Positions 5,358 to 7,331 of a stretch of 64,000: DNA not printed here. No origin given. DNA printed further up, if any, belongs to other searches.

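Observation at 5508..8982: carB split into two intact ORFs at the interdomain linker by a 0.6-kb AT-rich insertion encoding a small membrane protein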

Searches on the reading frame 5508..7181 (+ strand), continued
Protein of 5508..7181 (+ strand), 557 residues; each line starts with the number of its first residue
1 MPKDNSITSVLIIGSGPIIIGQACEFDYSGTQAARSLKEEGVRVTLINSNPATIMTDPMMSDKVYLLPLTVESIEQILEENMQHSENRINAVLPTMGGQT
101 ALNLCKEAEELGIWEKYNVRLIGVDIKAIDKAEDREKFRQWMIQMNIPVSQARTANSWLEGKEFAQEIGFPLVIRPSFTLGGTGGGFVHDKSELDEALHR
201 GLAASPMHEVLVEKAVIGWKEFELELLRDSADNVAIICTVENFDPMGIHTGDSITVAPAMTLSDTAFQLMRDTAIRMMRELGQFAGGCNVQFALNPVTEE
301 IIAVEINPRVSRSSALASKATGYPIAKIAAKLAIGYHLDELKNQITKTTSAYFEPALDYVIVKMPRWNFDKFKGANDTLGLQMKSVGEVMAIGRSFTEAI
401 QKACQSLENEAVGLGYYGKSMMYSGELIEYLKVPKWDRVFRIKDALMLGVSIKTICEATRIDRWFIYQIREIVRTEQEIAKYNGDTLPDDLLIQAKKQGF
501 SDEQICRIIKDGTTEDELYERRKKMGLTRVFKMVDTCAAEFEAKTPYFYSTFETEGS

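Call 6: find_homologous_proteins(query=window:5508-7181:+, max_evalue=1e-50)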
Query window:5508-7181:+ (557 aa): 8000 proteins with E <= 1e-50 among 8000 candidates; the best 120 are listed.
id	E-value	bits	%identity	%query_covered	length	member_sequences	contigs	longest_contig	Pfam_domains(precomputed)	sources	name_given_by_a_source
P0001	0.0e+0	1276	87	99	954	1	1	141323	PF25596.2,PF15632.12,PF13549.12,PF02786.23,PF02787.26,PF02222.28,PF02655.20,PF01071.25,PF07478.19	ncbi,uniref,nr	ncbi:carbamoyl-phosphate synthase large subunit [Terrimonas sp.]|uniref:carbamoyl-phosphate synthase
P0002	0.0e+0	1276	86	99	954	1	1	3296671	PF25596.2,PF15632.12,PF13549.12,PF02786.23,PF02787.26,PF02222.28,PF02655.20,PF01071.25,PF07478.19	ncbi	ncbi:MAG: carbamoyl-phosphate synthase large subunit [Agriterribacter sp.]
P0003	0.0e+0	1276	86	99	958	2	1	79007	PF25596.2,PF15632.12,PF02786.23,PF02787.26,PF02222.28,PF02655.20,PF01071.25,PF07478.19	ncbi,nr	ncbi:MAG: carbamoyl-phosphate synthase large subunit [Chitinophagaceae bacterium]|nr:carbamoyl-phosp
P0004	0.0e+0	1276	86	100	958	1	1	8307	PF25596.2,PF15632.12,PF02786.23,PF02787.26,PF02222.28,PF02655.20,PF01071.25,PF07478.19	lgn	-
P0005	0.0e+0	1275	86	100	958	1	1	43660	PF25596.2,PF15632.12,PF02786.23,PF02787.26,PF02222.28,PF02655.20,PF01071.25,PF07478.19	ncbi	ncbi:MAG: carbamoyl-phosphate synthase large subunit [Agriterribacter sp.]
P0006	0.0e+0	1274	86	99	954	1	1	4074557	PF25596.2,PF15632.12,PF13549.12,PF02786.23,PF02787.26,PF02222.28,PF02655.20,PF01071.25,PF07478.19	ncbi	ncbi:MAG: carbamoyl-phosphate synthase large subunit [Agriterribacter sp.]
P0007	0.0e+0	1274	86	100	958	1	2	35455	PF25596.2,PF15632.12,PF02786.23,PF02787.26,PF02222.28,PF02655.20,PF01071.25,PF07478.19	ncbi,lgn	ncbi:MAG: carbamoyl-phosphate synthase large subunit [Agriterribacter sp.]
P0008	0.0e+0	1273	87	99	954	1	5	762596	PF25596.2,PF15632.12,PF13549.12,PF02786.23,PF02787.26,PF02222.28,PF02655.20,PF01071.25,PF07478.19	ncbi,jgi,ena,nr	ncbi:MAG: carbamoyl-phosphate synthase large subunit [Terrimonas sp.]|nr:carbamoyl-phosphate synthas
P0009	0.0e+0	1271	86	99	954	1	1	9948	PF25596.2,PF15632.12,PF13549.12,PF02786.23,PF02787.26,PF02222.28,PF02655.20,PF01071.25,PF07478.19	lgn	-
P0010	0.0e+0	1270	86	99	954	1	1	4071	PF25596.2,PF15632.12,PF13549.12,PF02786.23,PF02787.26,PF02222.28,PF02655.20,PF01071.25,PF07478.19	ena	-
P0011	0.0e+0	1270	86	99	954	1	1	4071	PF25596.2,PF15632.12,PF13549.12,PF02786.23,PF02787.26,PF02222.28,PF02655.20,PF01071.25,PF07478.19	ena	-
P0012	0.0e+0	1268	86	99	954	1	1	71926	PF25596.2,PF15632.12,PF13549.12,PF02786.23,PF02787.26,PF02222.28,PF02655.20,PF01071.25,PF07478.19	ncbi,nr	ncbi:MAG: carbamoyl-phosphate synthase large subunit [Chitinophagaceae bacterium]|nr:carbamoyl-phosp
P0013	0.0e+0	1268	86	99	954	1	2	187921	PF25596.2,PF15632.12,PF13549.12,PF02786.23,PF02787.26,PF02222.28,PF02655.20,PF01071.25,PF07478.19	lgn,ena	-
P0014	0.0e+0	1267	86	99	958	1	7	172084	PF25596.2,PF15632.12,PF13549.12,PF02786.23,PF02787.26,PF02222.28,PF02655.20,PF01071.25,PF07478.19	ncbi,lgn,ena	-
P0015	0.0e+0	1267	86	99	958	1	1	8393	PF25596.2,PF15632.12,PF13549.12,PF02786.23,PF02787.26,PF02222.28,PF02655.20,PF01071.25,PF07478.19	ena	-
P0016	0.0e+0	1267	86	99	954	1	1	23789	PF25596.2,PF15632.12,PF13549.12,PF02786.23,PF02787.26,PF02222.28,PF02655.20,PF01071.25,PF07478.19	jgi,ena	-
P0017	0.0e+0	1267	86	99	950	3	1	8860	PF25596.2,PF13535.12,PF15632.12,PF13549.12,PF02786.23,PF02787.26,PF02222.28,PF02655.20,PF01071.25,PF07478.19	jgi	-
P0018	0.0e+0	1266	86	99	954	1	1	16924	PF25596.2,PF15632.12,PF02786.23,PF02787.26,PF02222.28,PF02655.20,PF01071.25,PF07478.19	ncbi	-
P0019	0.0e+0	1265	85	100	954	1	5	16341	PF25596.2,PF15632.12,PF02786.23,PF02787.26,PF02222.28,PF02655.20,PF01071.25,PF07478.19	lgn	-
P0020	0.0e+0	1264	86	99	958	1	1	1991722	PF25596.2,PF15632.12,PF13549.12,PF02786.23,PF02787.26,PF02222.28,PF02655.20,PF01071.25,PF07478.19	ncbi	ncbi:MAG: carbamoyl-phosphate synthase large subunit [Agriterribacter sp.]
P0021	0.0e+0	1264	86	99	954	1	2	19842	PF25596.2,PF15632.12,PF02786.23,PF02787.26,PF02222.28,PF02655.20,PF01071.25,PF07478.19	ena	-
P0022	0.0e+0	1263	86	99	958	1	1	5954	PF25596.2,PF15632.12,PF02786.23,PF02787.26,PF02222.28,PF02655.20,PF01071.25,PF07478.19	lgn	-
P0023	0.0e+0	1263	85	99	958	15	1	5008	PF25596.2,PF15632.12,PF13549.12,PF02786.23,PF02787.26,PF02222.28,PF02655.20,PF01071.25,PF07478.19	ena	-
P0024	0.0e+0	1261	85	99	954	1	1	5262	PF25596.2,PF15632.12,PF13549.12,PF02786.23,PF02787.26,PF02222.28,PF02655.20,PF01071.25,PF07478.19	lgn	-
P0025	0.0e+0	1261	86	99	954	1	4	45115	PF25596.2,PF15632.12,PF02786.23,PF02787.26,PF02222.28,PF02655.20,PF01071.25,PF07478.19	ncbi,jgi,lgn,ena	-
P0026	0.0e+0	1261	86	99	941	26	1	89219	PF25596.2,PF13535.12,PF15632.12,PF13549.12,PF02786.23,PF02787.26,PF02222.28,PF02655.20,PF01071.25,PF07478.19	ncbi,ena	-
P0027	0.0e+0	1260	86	99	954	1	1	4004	PF25596.2,PF15632.12,PF02786.23,PF02787.26,PF02222.28,PF02655.20,PF01071.25,PF07478.19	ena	-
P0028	0.0e+0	1260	86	99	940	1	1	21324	PF25596.2,PF15632.12,PF13549.12,PF02786.23,PF02787.26,PF02222.28,PF02655.20,PF01071.25,PF07478.19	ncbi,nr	ncbi:MAG: carbamoyl-phosphate synthase large subunit [Bacteroidetes bacterium]|nr:MAG: carbamoyl-pho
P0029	0.0e+0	1260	85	100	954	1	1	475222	PF25596.2,PF15632.12,PF02786.23,PF02787.26,PF02222.28,PF02655.20,PF01071.25,PF07478.19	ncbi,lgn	-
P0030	0.0e+0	1259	86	99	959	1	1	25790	PF25596.2,PF15632.12,PF13549.12,PF02786.23,PF02787.26,PF02222.28,PF02655.20,PF01071.25,PF07478.19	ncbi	-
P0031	0.0e+0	1258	85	100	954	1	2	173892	PF25596.2,PF15632.12,PF13549.12,PF02786.23,PF02787.26,PF02222.28,PF02655.20,PF01071.25,PF07478.19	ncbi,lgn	-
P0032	0.0e+0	1257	85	99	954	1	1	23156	PF25596.2,PF15632.12,PF13549.12,PF02786.23,PF02787.26,PF02222.28,PF02655.20,PF01071.25,PF07478.19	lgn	-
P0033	0.0e+0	1256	100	100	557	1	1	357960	PF25596.2,PF02786.23,PF02787.26,PF02222.28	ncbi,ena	-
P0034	0.0e+0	1255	86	99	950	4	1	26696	PF25596.2,PF15632.12,PF13549.12,PF02786.23,PF02787.26,PF02222.28,PF02655.20,PF01071.25,PF07478.19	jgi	-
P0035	0.0e+0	1252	87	97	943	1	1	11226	PF25596.2,PF15632.12,PF13549.12,PF02786.23,PF02787.26,PF02222.28,PF02655.20,PF01071.25,PF07478.19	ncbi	ncbi:MAG: carbamoyl-phosphate synthase large subunit [Agriterribacter sp.]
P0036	0.0e+0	1251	85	99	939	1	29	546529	PF25596.2,PF13535.12,PF15632.12,PF13549.12,PF02786.23,PF02787.26,PF02222.28,PF02655.20,PF01071.25,PF07478.19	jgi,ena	-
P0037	0.0e+0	1250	85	100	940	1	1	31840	PF25596.2,PF13535.12,PF15632.12,PF13549.12,PF02786.23,PF02787.26,PF02222.28,PF02655.20,PF01071.25,PF07478.19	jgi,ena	-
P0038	0.0e+0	1249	84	100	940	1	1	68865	PF25596.2,PF13535.12,PF15632.12,PF13549.12,PF02786.23,PF02787.26,PF02222.28,PF02655.20,PF01071.25,PF07478.19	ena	-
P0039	0.0e+0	1249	84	100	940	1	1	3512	PF25596.2,PF13535.12,PF15632.12,PF13549.12,PF02786.23,PF02787.26,PF02222.28,PF02655.20,PF01071.25,PF07478.19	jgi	-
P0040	0.0e+0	1249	84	100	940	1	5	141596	PF25596.2,PF13535.12,PF15632.12,PF13549.12,PF02786.23,PF02787.26,PF02222.28,PF02655.20,PF01071.25,PF07478.19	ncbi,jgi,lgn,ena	jgi:carbamoyl-phosphate synthase large subunit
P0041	0.0e+0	1248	85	100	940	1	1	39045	PF25596.2,PF13535.12,PF15632.12,PF02786.23,PF02787.26,PF02222.28,PF02655.20,PF01071.25,PF07478.19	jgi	jgi:carbamoyl-phosphate synthase large subunit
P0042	0.0e+0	1248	84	100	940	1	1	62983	PF25596.2,PF13535.12,PF15632.12,PF13549.12,PF02786.23,PF02787.26,PF02222.28,PF02655.20,PF01071.25,PF07478.19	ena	-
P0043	0.0e+0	1248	85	100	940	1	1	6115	PF25596.2,PF13535.12,PF15632.12,PF13549.12,PF02786.23,PF02787.26,PF02222.28,PF02655.20,PF01071.25,PF21360.4,PF07478.19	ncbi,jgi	jgi:carbamoyl-phosphate synthase large subunit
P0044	0.0e+0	1247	84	100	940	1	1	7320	PF25596.2,PF13535.12,PF15632.12,PF13549.12,PF02786.23,PF02787.26,PF02222.28,PF02655.20,PF01071.25,PF07478.19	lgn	-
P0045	0.0e+0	1247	84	100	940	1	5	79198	PF25596.2,PF13535.12,PF15632.12,PF13549.12,PF02786.23,PF02787.26,PF02222.28,PF02655.20,PF01071.25,PF07478.19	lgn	-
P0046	0.0e+0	1247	84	100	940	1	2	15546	PF25596.2,PF13535.12,PF15632.12,PF13549.12,PF02786.23,PF02787.26,PF02222.28,PF02655.20,PF01071.25,PF07478.19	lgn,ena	-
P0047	0.0e+0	1247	84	100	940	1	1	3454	PF25596.2,PF13535.12,PF15632.12,PF13549.12,PF02786.23,PF02787.26,PF02222.28,PF02655.20,PF01071.25,PF07478.19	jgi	-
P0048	0.0e+0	1247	85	100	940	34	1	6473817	PF25596.2,PF13535.12,PF15632.12,PF02786.23,PF02787.26,PF02222.28,PF02655.20,PF01071.25,PF07478.19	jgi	jgi:carbamoyl-phosphate synthase large subunit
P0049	0.0e+0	1246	85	100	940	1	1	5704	PF25596.2,PF13535.12,PF15632.12,PF13549.12,PF02786.23,PF02787.26,PF02222.28,PF02655.20,PF01071.25,PF07478.19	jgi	jgi:carbamoyl-phosphate synthase large subunit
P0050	0.0e+0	1246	84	100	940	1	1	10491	PF25596.2,PF13535.12,PF15632.12,PF13549.12,PF02786.23,PF02787.26,PF02222.28,PF02655.20,PF01071.25,PF07478.19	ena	-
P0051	0.0e+0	1246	85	100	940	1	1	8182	PF25596.2,PF13535.12,PF15632.12,PF02786.23,PF02787.26,PF02222.28,PF02655.20,PF01071.25,PF07478.19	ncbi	ncbi:MAG: hypothetical protein RLZZ520_899 [Bacteroidota bacterium]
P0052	0.0e+0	1246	84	100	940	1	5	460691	PF25596.2,PF13535.12,PF15632.12,PF13549.12,PF02786.23,PF02787.26,PF02222.28,PF02655.20,PF01071.25,PF07478.19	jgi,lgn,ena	-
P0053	0.0e+0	1246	84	100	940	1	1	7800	PF25596.2,PF13535.12,PF15632.12,PF13549.12,PF02786.23,PF02787.26,PF02222.28,PF02655.20,PF01071.25,PF07478.19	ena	-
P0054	0.0e+0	1246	84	100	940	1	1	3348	PF25596.2,PF13535.12,PF15632.12,PF13549.12,PF02786.23,PF02787.26,PF02222.28,PF02655.20,PF01071.25,PF07478.19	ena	-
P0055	0.0e+0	1246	84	100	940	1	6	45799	PF25596.2,PF13535.12,PF15632.12,PF13549.12,PF02786.23,PF02787.26,PF02222.28,PF02655.20,PF01071.25,PF07478.19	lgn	-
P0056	0.0e+0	1245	83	100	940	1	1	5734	PF25596.2,PF13535.12,PF15632.12,PF13549.12,PF02786.23,PF02787.26,PF02222.28,PF02655.20,PF01071.25,PF07478.19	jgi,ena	jgi:carbamoyl-phosphate synthase large subunit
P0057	0.0e+0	1245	85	99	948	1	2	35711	PF25596.2,PF13535.12,PF15632.12,PF02786.23,PF02787.26,PF02222.28,PF02655.20,PF01071.25,PF07478.19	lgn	-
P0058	0.0e+0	1245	86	99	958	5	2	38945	PF25596.2,PF15632.12,PF13549.12,PF02786.23,PF02787.26,PF02222.28,PF02655.20,PF01071.25,PF07478.19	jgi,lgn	jgi:carbamoyl-phosphate synthase large subunit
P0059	0.0e+0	1245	84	99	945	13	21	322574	PF25596.2,PF13535.12,PF15632.12,PF02786.23,PF02787.26,PF02222.28,PF02655.20,PF07478.19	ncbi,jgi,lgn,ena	jgi:carbamoyl-phosphate synthase large subunit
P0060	0.0e+0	1245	84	100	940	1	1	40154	PF25596.2,PF13535.12,PF15632.12,PF13549.12,PF02786.23,PF02787.26,PF02222.28,PF02655.20,PF01071.25,PF07478.19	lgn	-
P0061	0.0e+0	1245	85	100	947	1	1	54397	PF25596.2,PF13535.12,PF15632.12,PF13549.12,PF02786.23,PF02787.26,PF02222.28,PF02655.20,PF01071.25,PF07478.19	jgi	jgi:carbamoyl-phosphate synthase large subunit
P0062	0.0e+0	1245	84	100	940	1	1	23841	PF25596.2,PF13535.12,PF15632.12,PF13549.12,PF02786.23,PF02787.26,PF02222.28,PF02655.20,PF01071.25,PF07478.19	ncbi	ncbi:MAG: carbamoyl-phosphate synthase large subunit [Chitinophagaceae bacterium]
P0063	0.0e+0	1245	84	99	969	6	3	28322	PF25596.2,PF13535.12,PF15632.12,PF13549.12,PF02786.23,PF02787.26,PF02222.28,PF02655.20,PF01071.25,PF07478.19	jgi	jgi:carbamoyl-phosphate synthase large subunit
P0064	0.0e+0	1245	84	100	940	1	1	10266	PF25596.2,PF13535.12,PF15632.12,PF13549.12,PF02786.23,PF02787.26,PF02222.28,PF02655.20,PF01071.25,PF07478.19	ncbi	ncbi:MAG: hypothetical protein RLZZ45_493 [Bacteroidota bacterium]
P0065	0.0e+0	1245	85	100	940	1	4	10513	PF25596.2,PF13535.12,PF15632.12,PF13549.12,PF02786.23,PF02787.26,PF02222.28,PF02655.20,PF01071.25,PF07478.19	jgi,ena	jgi:carbamoyl-phosphate synthase large subunit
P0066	0.0e+0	1245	84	100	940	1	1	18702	PF25596.2,PF13535.12,PF15632.12,PF13549.12,PF02786.23,PF02787.26,PF02222.28,PF02655.20,PF01071.25,PF07478.19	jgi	jgi:carbamoyl-phosphate synthase large subunit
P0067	0.0e+0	1245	84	100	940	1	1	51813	PF25596.2,PF13535.12,PF15632.12,PF13549.12,PF02786.23,PF02787.26,PF02222.28,PF02655.20,PF01071.25,PF07478.19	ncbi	-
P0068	0.0e+0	1244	84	100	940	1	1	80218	PF25596.2,PF13535.12,PF15632.12,PF13549.12,PF02786.23,PF02787.26,PF02222.28,PF02655.20,PF01071.25,PF07478.19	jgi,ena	-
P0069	0.0e+0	1244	84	100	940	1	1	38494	PF25596.2,PF13535.12,PF15632.12,PF02786.23,PF02787.26,PF02222.28,PF02655.20,PF01071.25,PF07478.19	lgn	-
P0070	0.0e+0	1244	85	99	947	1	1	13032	PF25596.2,PF13535.12,PF15632.12,PF13549.12,PF02786.23,PF02787.26,PF02222.28,PF02655.20,PF01071.25,PF07478.19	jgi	jgi:carbamoyl-phosphate synthase large subunit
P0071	0.0e+0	1244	84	100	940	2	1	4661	PF25596.2,PF13535.12,PF15632.12,PF13549.12,PF02786.23,PF02787.26,PF02222.28,PF02655.20,PF01071.25,PF07478.19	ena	-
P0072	0.0e+0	1244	85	99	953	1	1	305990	PF25596.2,PF13535.12,PF15632.12,PF02786.23,PF02787.26,PF02222.28,PF02655.20,PF01071.25,PF07478.19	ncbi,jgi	jgi:carbamoyl-phosphate synthase large subunit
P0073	0.0e+0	1244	83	100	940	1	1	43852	PF25596.2,PF13535.12,PF15632.12,PF13549.12,PF02786.23,PF02787.26,PF02222.28,PF02655.20,PF01071.25,PF07478.19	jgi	-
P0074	0.0e+0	1244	84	100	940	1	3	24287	PF25596.2,PF13535.12,PF15632.12,PF13549.12,PF02786.23,PF02787.26,PF02222.28,PF02655.20,PF01071.25,PF07478.19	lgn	-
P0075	0.0e+0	1244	84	100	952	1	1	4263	PF25596.2,PF13535.12,PF15632.12,PF02786.23,PF02787.26,PF02222.28,PF02655.20,PF01071.25,PF07478.19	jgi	-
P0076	0.0e+0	1244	84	100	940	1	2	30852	PF25596.2,PF13535.12,PF15632.12,PF13549.12,PF02786.23,PF02787.26,PF02222.28,PF02655.20,PF01071.25,PF07478.19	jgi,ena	-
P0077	0.0e+0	1244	84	100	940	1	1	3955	PF25596.2,PF13535.12,PF15632.12,PF13549.12,PF02786.23,PF02787.26,PF02222.28,PF02655.20,PF01071.25,PF07478.19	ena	-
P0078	0.0e+0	1243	84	100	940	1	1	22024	PF25596.2,PF13535.12,PF15632.12,PF02786.23,PF02787.26,PF02222.28,PF02655.20,PF01071.25,PF07478.19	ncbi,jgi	ncbi:MAG: hypothetical protein RLZZ204_5 [Bacteroidota bacterium]|jgi:carbamoyl-phosphate synthase l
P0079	0.0e+0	1243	85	99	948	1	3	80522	PF25596.2,PF13535.12,PF15632.12,PF02786.23,PF02787.26,PF02222.28,PF02655.20,PF01071.25,PF07478.19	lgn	-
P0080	0.0e+0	1243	85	99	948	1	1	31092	PF25596.2,PF13535.12,PF15632.12,PF02786.23,PF02787.26,PF02222.28,PF02655.20,PF01071.25,PF07478.19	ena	-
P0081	0.0e+0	1243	85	99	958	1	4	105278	PF25596.2,PF15632.12,PF13549.12,PF02786.23,PF02787.26,PF02222.28,PF02655.20,PF01071.25,PF07478.19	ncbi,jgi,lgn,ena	-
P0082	0.0e+0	1243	84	100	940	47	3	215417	PF25596.2,PF13535.12,PF15632.12,PF13549.12,PF02786.23,PF02787.26,PF02222.28,PF02655.20,PF01071.25,PF07478.19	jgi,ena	jgi:carbamoyl-phosphate synthase large subunit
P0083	0.0e+0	1243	85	99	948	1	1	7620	PF25596.2,PF13535.12,PF15632.12,PF02786.23,PF02787.26,PF02222.28,PF02655.20,PF01071.25,PF07478.19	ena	-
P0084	0.0e+0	1243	84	100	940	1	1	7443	PF25596.2,PF13535.12,PF15632.12,PF13549.12,PF02786.23,PF02787.26,PF02222.28,PF02655.20,PF01071.25,PF07478.19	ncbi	-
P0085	0.0e+0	1243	84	100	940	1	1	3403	PF25596.2,PF13535.12,PF15632.12,PF13549.12,PF02786.23,PF02787.26,PF02222.28,PF02655.20,PF01071.25,PF07478.19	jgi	jgi:carbamoyl-phosphate synthase large subunit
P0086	0.0e+0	1243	84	100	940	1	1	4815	PF25596.2,PF13535.12,PF15632.12,PF13549.12,PF02786.23,PF02787.26,PF02222.28,PF02655.20,PF01071.25,PF07478.19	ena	-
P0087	0.0e+0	1243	84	100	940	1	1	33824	PF25596.2,PF13535.12,PF15632.12,PF13549.12,PF02786.23,PF02787.26,PF02222.28,PF02655.20,PF01071.25,PF07478.19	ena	-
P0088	0.0e+0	1242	84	99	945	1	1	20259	PF25596.2,PF13535.12,PF15632.12,PF02786.23,PF02787.26,PF02222.28,PF02655.20,PF01071.25,PF07478.19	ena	-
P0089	0.0e+0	1242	84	100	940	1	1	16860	PF25596.2,PF13535.12,PF15632.12,PF13549.12,PF02786.23,PF02787.26,PF02222.28,PF02655.20,PF01071.25,PF07478.19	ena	-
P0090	0.0e+0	1242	84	100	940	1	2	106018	PF25596.2,PF13535.12,PF15632.12,PF13549.12,PF02786.23,PF02787.26,PF02222.28,PF02655.20,PF01071.25,PF07478.19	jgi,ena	jgi:carbamoyl-phosphate synthase large subunit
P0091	0.0e+0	1242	84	100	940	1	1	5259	PF25596.2,PF13535.12,PF15632.12,PF02786.23,PF02787.26,PF02222.28,PF02655.20,PF01071.25,PF07478.19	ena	-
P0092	0.0e+0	1242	85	100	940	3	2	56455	PF25596.2,PF13535.12,PF15632.12,PF13549.12,PF02786.23,PF02787.26,PF02222.28,PF02655.20,PF01071.25,PF07478.19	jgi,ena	jgi:carbamoyl-phosphate synthase large subunit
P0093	0.0e+0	1242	84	100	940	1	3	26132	PF25596.2,PF13535.12,PF15632.12,PF13549.12,PF02786.23,PF02787.26,PF02222.28,PF02655.20,PF01071.25,PF21360.4,PF07478.19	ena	-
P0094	0.0e+0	1242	84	99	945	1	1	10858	PF25596.2,PF13535.12,PF15632.12,PF02786.23,PF02787.26,PF02222.28,PF02655.20,PF01071.25,PF07478.19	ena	-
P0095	0.0e+0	1242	85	100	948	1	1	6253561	PF25596.2,PF13535.12,PF15632.12,PF13549.12,PF02786.23,PF02787.26,PF02222.28,PF02655.20,PF01071.25,PF07478.19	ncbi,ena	-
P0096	0.0e+0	1242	84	99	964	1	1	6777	PF25596.2,PF13535.12,PF15632.12,PF02786.23,PF02787.26,PF02222.28,PF02655.20,PF01071.25,PF07478.19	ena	-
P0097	0.0e+0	1242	84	100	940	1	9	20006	PF25596.2,PF13535.12,PF15632.12,PF02786.23,PF02787.26,PF02222.28,PF02655.20,PF01071.25,PF07478.19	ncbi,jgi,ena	ncbi:MAG: hypothetical protein RL463_453 [Bacteroidota bacterium]|jgi:carbamoyl-phosphate synthase l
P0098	0.0e+0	1242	84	100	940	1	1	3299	PF25596.2,PF13535.12,PF15632.12,PF02786.23,PF02787.26,PF02222.28,PF02655.20,PF01071.25,PF07478.19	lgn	-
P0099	0.0e+0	1242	84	100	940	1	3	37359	PF25596.2,PF13535.12,PF15632.12,PF02786.23,PF02787.26,PF02222.28,PF02655.20,PF01071.25,PF07478.19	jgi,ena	-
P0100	0.0e+0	1242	85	99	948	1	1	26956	PF25596.2,PF13535.12,PF15632.12,PF02786.23,PF02787.26,PF02222.28,PF02655.20,PF01071.25,PF07478.19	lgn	-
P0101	0.0e+0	1241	84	100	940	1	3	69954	PF25596.2,PF15632.12,PF13549.12,PF02786.23,PF02787.26,PF02222.28,PF02655.20,PF01071.25,PF21360.4,PF07478.19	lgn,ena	-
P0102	0.0e+0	1241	84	100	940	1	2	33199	PF25596.2,PF15632.12,PF13549.12,PF02786.23,PF02787.26,PF02222.28,PF02655.20,PF07478.19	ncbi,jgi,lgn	ncbi:MAG: carbamoyl-phosphate synthase large subunit [Chitinophagia bacterium]|jgi:carbamoyl-phospha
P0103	0.0e+0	1241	85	100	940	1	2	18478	PF25596.2,PF13535.12,PF15632.12,PF13549.12,PF02786.23,PF02787.26,PF02222.28,PF02655.20,PF01071.25,PF07478.19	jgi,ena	jgi:carbamoyl-phosphate synthase large subunit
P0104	0.0e+0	1241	85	100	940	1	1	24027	PF25596.2,PF13535.12,PF15632.12,PF13549.12,PF02786.23,PF02787.26,PF02222.28,PF02655.20,PF01071.25,PF07478.19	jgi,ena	jgi:carbamoyl-phosphate synthase large subunit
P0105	0.0e+0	1241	85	100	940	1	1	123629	PF25596.2,PF13535.12,PF15632.12,PF13549.12,PF02786.23,PF02787.26,PF02222.28,PF02655.20,PF01071.25,PF07478.19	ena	-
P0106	0.0e+0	1241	84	100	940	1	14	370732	PF25596.2,PF13535.12,PF15632.12,PF13549.12,PF02786.23,PF02787.26,PF02222.28,PF02655.20,PF01071.25,PF07478.19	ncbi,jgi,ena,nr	ncbi:MAG: carbamoyl-phosphate synthase large subunit [Bacteroidetes bacterium]|nr:carbamoyl-phosphat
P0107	0.0e+0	1241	84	100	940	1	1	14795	PF25596.2,PF13535.12,PF15632.12,PF02786.23,PF02787.26,PF02222.28,PF02655.20,PF01071.25,PF07478.19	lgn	-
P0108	0.0e+0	1241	85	99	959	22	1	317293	PF25596.2,PF15632.12,PF13549.12,PF02786.23,PF02787.26,PF02222.28,PF02655.20,PF07478.19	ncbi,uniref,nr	ncbi:carbamoyl-phosphate synthase large subunit [Agriterribacter sp.]|uniref:carbamoyl-phosphate syn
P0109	0.0e+0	1241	84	100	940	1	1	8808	PF25596.2,PF13535.12,PF15632.12,PF02786.23,PF02787.26,PF02222.28,PF02655.20,PF01071.25,PF07478.19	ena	-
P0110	0.0e+0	1241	84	100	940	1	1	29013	PF25596.2,PF13535.12,PF15632.12,PF02786.23,PF02787.26,PF02222.28,PF02655.20,PF01071.25,PF07478.19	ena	-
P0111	0.0e+0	1241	85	100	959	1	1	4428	PF25596.2,PF15632.12,PF13549.12,PF02786.23,PF02787.26,PF02222.28,PF02655.20,PF07478.19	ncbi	-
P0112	0.0e+0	1241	84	100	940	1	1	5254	PF25596.2,PF13535.12,PF15632.12,PF13549.12,PF02786.23,PF02787.26,PF02222.28,PF02655.20,PF01071.25,PF07478.19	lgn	-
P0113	0.0e+0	1241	84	100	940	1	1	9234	PF25596.2,PF13535.12,PF15632.12,PF02786.23,PF02787.26,PF02222.28,PF02655.20,PF01071.25,PF07478.19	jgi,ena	jgi:carbamoyl-phosphate synthase large subunit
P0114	0.0e+0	1241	84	100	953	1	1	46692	PF25596.2,PF13535.12,PF15632.12,PF02786.23,PF02787.26,PF02222.28,PF02655.20,PF01071.25,PF07478.19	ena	-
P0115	0.0e+0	1241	84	100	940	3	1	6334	PF25596.2,PF13535.12,PF15632.12,PF13549.12,PF02786.23,PF02787.26,PF02222.28,PF02655.20,PF01071.25,PF07478.19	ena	-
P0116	0.0e+0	1241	84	99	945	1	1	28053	PF25596.2,PF13535.12,PF15632.12,PF02786.23,PF02787.26,PF02222.28,PF02655.20,PF01071.25,PF07478.19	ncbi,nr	ncbi:MAG: carbamoyl phosphate synthase large subunit [Chitinophagaceae bacterium]|nr:carbamoyl phosp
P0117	0.0e+0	1241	84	100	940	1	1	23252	PF25596.2,PF13535.12,PF15632.12,PF02786.23,PF02787.26,PF02222.28,PF02655.20,PF01071.25,PF07478.19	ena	-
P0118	0.0e+0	1241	84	100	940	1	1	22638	PF25596.2,PF13535.12,PF15632.12,PF02786.23,PF02787.26,PF02222.28,PF02655.20,PF01071.25,PF07478.19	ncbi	-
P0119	0.0e+0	1241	83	100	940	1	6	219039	PF25596.2,PF13535.12,PF15632.12,PF13549.12,PF02786.23,PF02787.26,PF02222.28,PF02655.20,PF01071.25,PF07478.19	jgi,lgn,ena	jgi:carbamoyl-phosphate synthase large subunit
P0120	0.0e+0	1241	85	100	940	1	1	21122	PF25596.2,PF13535.12,PF15632.12,PF13549.12,PF02786.23,PF02787.26,PF02222.28,PF02655.20,PF01071.25,PF07478.19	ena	-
